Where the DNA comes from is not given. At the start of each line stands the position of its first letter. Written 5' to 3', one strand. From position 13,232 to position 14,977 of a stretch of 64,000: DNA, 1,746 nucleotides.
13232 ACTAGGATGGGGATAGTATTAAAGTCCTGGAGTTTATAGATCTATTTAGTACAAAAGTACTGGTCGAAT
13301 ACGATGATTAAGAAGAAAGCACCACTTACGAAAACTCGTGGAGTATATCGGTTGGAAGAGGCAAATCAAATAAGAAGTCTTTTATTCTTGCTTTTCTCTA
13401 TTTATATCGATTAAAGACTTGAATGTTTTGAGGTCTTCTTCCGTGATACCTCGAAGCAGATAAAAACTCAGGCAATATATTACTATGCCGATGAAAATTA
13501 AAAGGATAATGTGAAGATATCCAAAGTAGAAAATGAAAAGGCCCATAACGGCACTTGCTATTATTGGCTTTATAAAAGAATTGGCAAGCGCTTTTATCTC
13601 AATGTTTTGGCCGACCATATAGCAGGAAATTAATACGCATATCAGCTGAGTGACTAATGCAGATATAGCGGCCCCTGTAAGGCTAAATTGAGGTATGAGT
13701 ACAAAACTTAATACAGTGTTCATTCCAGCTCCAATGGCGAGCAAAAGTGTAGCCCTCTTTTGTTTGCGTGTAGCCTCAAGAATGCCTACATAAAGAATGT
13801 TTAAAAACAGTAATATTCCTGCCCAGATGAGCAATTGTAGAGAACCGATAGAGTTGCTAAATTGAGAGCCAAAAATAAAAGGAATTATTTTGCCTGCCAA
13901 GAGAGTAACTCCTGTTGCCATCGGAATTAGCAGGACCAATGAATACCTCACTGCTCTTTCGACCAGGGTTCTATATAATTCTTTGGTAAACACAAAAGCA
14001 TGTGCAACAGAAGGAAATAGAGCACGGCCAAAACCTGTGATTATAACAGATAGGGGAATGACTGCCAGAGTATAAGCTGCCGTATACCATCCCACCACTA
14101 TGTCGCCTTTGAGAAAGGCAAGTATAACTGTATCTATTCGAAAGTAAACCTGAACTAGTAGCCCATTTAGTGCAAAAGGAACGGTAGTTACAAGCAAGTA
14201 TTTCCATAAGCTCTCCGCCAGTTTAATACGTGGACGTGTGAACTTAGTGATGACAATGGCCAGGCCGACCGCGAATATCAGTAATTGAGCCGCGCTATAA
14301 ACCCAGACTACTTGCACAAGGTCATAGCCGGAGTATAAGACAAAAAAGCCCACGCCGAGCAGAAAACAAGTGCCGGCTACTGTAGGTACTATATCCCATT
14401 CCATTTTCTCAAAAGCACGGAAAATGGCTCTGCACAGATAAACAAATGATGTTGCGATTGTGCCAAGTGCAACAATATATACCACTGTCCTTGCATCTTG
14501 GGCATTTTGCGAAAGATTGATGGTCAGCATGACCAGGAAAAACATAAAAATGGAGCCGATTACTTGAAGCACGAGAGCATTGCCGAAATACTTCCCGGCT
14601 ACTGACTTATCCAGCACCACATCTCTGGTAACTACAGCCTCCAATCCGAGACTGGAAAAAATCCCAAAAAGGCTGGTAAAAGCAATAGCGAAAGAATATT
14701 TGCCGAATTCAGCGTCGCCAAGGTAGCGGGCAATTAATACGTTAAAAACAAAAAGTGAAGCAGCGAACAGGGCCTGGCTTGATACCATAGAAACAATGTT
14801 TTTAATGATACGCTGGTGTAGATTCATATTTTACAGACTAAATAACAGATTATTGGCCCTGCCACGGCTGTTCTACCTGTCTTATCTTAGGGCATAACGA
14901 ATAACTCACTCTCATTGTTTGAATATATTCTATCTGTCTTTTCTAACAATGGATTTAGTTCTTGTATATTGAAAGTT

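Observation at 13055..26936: AT-rich glycan-assembly island bracketed by inverted copies of a ~64-bp hairpin leader element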

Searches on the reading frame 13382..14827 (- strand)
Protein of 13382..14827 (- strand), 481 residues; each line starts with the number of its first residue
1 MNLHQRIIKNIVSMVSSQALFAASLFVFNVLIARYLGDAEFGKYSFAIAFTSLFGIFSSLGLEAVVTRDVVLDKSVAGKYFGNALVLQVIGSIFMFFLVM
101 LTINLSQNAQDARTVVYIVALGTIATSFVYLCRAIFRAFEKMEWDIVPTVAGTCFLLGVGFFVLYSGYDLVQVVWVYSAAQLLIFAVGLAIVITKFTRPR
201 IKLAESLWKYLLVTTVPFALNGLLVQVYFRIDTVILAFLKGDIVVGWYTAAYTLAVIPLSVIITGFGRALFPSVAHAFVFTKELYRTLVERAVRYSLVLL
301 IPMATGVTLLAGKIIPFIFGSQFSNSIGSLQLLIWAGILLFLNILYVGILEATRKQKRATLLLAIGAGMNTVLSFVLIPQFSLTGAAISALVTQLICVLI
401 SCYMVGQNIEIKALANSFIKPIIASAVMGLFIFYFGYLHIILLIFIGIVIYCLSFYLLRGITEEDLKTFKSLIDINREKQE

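Call 10: search_protein_families(library=pfam, proteins=[window:13382-14827:-])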
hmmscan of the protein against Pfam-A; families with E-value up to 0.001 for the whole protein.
window:13382-14827:- (481 aa): 3 families
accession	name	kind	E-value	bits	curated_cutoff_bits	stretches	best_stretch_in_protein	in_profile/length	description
PF01943.22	Polysacc_synt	-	1.3e-35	123.6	28.2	1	8-275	2-271/274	Polysaccharide biosynthesis protein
PF13440.11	Polysacc_synt_3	-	3.5e-20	72.9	23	1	32-326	2-291/293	Polysaccharide biosynthesis protein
PF03023.19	MurJ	-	4.4e-08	32.6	27.4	1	75-435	58-432/451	Lipid II flippase MurJ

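Call 17: find_encoding_contigs(protein=window:13382-14827:-, flank=6000, max_places=10)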
Protein window:13382-14827:- (481 aa): 7 contigs read that carry it; 6 places shown.
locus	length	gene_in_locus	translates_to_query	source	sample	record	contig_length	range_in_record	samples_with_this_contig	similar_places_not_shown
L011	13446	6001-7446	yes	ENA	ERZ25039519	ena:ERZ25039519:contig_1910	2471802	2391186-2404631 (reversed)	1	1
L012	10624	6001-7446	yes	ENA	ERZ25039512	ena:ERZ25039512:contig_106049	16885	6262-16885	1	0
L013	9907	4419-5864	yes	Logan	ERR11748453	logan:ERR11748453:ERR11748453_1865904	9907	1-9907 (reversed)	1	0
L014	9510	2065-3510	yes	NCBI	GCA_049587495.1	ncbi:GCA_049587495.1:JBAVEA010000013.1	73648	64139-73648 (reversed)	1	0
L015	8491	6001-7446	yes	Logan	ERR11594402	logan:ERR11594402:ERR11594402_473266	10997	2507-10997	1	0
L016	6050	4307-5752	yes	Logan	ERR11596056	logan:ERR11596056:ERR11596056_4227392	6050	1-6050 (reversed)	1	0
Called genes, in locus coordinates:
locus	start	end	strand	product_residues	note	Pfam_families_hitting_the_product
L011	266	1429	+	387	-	PF09314:DUF1972, PF13439:Glyco_transf_4, PF13579:Glyco_trans_4_4 (faint), PF00534:Glycos_transf_1, PF13692:Glyco_trans_1_4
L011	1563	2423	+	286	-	PF13489:Methyltransf_23, PF01209:Ubie_methyltran (weak), PF13847:Methyltransf_31, PF08241:Methyltransf_11, PF08242:Methyltransf_12, PF13649:Methyltransf_25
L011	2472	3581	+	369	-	PF13439:Glyco_transf_4, PF13477:Glyco_trans_4_2, PF13579:Glyco_trans_4_4, PF20706:GT4-conflict, PF00534:Glycos_transf_1, PF13692:Glyco_trans_1_4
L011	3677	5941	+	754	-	PF09971:DUF2206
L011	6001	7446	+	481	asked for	PF01943:Polysacc_synt, PF13440:Polysacc_synt_3, PF03023:MurJ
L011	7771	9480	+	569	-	-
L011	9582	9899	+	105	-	-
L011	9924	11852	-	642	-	-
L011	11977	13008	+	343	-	PF00288:GHMP_kinases_N, PF08544:GHMP_kinases_C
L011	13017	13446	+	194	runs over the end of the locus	PF13580:SIS_2, PF01380:SIS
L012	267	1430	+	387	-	PF09314:DUF1972, PF13439:Glyco_transf_4, PF13579:Glyco_trans_4_4 (faint), PF00534:Glycos_transf_1, PF13692:Glyco_trans_1_4 (weak)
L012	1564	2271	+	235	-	PF13489:Methyltransf_23, PF01209:Ubie_methyltran (weak), PF13847:Methyltransf_31, PF08241:Methyltransf_11, PF08242:Methyltransf_12, PF13649:Methyltransf_25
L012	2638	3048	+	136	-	PF13439:Glyco_transf_4, PF13579:Glyco_trans_4_4 (weak)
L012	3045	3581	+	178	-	PF00534:Glycos_transf_1, PF20706:GT4-conflict, PF13692:Glyco_trans_1_4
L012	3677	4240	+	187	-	-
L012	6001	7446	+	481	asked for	PF01943:Polysacc_synt, PF13440:Polysacc_synt_3, PF03023:MurJ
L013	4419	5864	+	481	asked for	PF01943:Polysacc_synt, PF13440:Polysacc_synt_3, PF03023:MurJ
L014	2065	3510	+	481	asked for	PF01943:Polysacc_synt, PF13440:Polysacc_synt_3, PF03023:MurJ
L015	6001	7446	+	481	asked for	PF01943:Polysacc_synt, PF13440:Polysacc_synt_3, PF03023:MurJ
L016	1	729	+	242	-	?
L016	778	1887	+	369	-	PF13439:Glyco_transf_4, PF13477:Glyco_trans_4_2, PF13579:Glyco_trans_4_4, PF20706:GT4-conflict, PF00534:Glycos_transf_1, PF13692:Glyco_trans_1_4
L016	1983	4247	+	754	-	PF09971:DUF2206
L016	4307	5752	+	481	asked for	PF01943:Polysacc_synt, PF13440:Polysacc_synt_3, PF03023:MurJ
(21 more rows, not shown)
